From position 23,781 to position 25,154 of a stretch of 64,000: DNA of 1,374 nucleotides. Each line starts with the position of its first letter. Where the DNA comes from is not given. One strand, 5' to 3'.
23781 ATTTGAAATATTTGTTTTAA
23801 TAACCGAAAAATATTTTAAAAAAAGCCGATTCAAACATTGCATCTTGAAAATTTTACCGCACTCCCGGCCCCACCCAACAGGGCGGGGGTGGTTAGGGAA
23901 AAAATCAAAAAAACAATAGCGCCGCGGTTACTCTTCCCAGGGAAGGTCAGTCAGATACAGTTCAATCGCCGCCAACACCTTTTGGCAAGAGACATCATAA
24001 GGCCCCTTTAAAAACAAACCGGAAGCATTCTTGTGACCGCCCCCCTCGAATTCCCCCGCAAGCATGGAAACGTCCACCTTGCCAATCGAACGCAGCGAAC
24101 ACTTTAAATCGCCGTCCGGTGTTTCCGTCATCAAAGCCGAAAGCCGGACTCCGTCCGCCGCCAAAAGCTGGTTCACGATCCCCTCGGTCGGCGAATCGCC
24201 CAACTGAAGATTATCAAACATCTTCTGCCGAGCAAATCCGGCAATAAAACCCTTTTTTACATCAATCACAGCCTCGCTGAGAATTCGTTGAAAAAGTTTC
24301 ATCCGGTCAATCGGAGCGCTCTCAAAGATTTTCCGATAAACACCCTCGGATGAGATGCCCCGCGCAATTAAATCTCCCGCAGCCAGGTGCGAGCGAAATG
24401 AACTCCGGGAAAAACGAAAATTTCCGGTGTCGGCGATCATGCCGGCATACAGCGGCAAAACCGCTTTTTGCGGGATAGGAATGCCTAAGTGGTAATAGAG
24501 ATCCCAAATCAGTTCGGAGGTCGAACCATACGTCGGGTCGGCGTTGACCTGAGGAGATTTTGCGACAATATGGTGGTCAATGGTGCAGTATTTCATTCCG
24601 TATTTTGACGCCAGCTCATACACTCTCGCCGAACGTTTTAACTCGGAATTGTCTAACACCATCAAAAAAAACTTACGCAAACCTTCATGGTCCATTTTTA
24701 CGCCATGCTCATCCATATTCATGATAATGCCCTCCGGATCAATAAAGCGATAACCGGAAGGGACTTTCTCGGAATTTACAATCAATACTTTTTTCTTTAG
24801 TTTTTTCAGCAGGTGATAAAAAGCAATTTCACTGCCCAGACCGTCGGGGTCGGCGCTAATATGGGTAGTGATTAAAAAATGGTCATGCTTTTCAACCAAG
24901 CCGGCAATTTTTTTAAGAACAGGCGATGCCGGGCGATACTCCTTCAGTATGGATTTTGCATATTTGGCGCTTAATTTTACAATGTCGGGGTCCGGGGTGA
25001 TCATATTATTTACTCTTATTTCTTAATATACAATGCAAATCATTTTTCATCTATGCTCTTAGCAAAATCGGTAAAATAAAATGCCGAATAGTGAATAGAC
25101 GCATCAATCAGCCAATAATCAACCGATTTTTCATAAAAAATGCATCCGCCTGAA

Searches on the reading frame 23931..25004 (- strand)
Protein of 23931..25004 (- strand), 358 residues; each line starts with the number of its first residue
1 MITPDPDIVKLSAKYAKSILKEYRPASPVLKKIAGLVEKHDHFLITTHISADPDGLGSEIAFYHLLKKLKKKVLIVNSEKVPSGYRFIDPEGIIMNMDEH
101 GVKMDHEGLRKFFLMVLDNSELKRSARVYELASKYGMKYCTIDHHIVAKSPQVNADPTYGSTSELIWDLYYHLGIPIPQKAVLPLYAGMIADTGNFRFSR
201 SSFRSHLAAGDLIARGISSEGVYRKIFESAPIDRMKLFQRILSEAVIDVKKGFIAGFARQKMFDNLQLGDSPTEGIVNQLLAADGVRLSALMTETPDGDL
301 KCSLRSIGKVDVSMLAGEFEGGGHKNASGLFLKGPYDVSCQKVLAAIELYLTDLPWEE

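Call 41: search_protein_families(library=pfam, proteins=[window:23931-25004:-], max_evalue=0.00001)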
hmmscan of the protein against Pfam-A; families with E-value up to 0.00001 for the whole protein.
window:23931-25004:- (358 aa): 2 families
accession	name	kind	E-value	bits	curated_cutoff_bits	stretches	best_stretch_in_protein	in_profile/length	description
PF01368.27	DHH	-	3.6e-12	47.1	28.1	1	43-188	2-124/125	DHH family, N-terminal domain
PF02272.25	DHHA1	-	3.7e-08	34.2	25.9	1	275-348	20-97/102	DHHA1 domain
